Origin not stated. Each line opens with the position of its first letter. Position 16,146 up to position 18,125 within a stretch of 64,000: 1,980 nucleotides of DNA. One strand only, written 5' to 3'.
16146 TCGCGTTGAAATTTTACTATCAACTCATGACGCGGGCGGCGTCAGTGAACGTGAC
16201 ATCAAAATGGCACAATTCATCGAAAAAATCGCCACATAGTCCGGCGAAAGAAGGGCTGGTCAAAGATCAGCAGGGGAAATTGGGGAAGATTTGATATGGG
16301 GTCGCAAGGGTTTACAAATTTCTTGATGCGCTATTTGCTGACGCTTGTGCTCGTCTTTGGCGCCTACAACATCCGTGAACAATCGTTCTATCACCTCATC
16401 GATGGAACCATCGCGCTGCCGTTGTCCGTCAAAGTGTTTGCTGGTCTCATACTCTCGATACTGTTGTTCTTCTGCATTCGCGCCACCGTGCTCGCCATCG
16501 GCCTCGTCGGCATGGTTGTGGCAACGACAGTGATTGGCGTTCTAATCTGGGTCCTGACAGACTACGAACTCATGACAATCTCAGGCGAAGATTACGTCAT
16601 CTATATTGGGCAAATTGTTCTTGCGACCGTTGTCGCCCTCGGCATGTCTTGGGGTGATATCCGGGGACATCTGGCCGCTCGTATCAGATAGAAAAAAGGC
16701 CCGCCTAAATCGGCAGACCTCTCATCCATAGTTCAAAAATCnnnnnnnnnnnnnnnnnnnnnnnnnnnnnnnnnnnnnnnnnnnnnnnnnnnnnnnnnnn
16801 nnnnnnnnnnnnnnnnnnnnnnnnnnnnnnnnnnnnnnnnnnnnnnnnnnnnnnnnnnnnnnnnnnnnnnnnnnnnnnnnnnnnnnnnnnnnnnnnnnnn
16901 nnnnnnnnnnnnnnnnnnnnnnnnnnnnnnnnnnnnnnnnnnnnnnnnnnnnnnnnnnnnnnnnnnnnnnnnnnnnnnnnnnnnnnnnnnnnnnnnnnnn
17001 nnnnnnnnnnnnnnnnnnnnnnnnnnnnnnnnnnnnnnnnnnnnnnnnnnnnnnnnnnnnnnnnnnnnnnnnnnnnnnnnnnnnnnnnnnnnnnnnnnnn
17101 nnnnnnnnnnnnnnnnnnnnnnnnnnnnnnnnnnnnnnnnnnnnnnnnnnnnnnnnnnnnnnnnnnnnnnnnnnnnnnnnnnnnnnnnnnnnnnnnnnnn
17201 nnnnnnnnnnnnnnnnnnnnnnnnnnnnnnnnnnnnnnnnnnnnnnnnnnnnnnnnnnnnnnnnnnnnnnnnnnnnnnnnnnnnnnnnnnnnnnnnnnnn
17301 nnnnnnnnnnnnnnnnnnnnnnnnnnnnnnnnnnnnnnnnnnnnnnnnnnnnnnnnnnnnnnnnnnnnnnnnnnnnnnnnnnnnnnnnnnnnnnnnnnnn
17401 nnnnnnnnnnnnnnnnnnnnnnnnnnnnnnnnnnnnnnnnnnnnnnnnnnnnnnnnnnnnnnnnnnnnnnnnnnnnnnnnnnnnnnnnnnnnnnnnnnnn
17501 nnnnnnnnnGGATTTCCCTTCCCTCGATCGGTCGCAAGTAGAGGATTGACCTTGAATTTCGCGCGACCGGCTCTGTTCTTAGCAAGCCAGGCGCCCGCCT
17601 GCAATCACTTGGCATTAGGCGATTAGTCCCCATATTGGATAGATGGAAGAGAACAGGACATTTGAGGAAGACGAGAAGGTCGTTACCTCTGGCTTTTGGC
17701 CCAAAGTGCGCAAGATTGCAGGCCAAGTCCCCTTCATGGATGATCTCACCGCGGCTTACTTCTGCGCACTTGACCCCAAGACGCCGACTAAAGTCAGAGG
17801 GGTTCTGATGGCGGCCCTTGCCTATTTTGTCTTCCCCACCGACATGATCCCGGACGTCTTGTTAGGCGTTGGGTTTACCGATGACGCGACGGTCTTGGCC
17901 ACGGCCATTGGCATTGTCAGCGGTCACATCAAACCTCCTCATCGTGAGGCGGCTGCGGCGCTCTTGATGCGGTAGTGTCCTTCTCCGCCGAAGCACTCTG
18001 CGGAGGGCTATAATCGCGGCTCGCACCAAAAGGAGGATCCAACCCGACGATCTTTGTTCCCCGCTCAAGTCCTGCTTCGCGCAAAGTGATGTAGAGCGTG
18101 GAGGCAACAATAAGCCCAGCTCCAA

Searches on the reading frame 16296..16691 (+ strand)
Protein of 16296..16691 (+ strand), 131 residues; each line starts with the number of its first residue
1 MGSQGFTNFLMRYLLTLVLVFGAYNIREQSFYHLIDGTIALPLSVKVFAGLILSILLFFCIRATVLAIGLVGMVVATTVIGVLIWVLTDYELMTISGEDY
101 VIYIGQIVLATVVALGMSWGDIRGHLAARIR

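Call 64: search_protein_families(library=pfam, max_evalue=0.0001, proteins=[window:16296-16691:+])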
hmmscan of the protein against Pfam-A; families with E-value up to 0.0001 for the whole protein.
window:16296-16691:+ (131 aa): 1 family
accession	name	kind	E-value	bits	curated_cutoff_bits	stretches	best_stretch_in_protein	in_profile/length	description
PF20134.4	DUF6524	-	2.1e-26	92.7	27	1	8-126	2-120/131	Family of unknown function (DUF6524)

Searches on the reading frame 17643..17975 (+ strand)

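Call 64: search_protein_families(library=pfam, max_evalue=0.0001, proteins=[window:17643-17975:+])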
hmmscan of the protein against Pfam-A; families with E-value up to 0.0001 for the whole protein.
window:17643-17975:+ (110 aa): 1 family
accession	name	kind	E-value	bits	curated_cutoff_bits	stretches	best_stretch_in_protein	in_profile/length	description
PF06803.17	DUF1232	-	3.9e-12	46.1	23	1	52-86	2-36/37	Protein of unknown function (DUF1232)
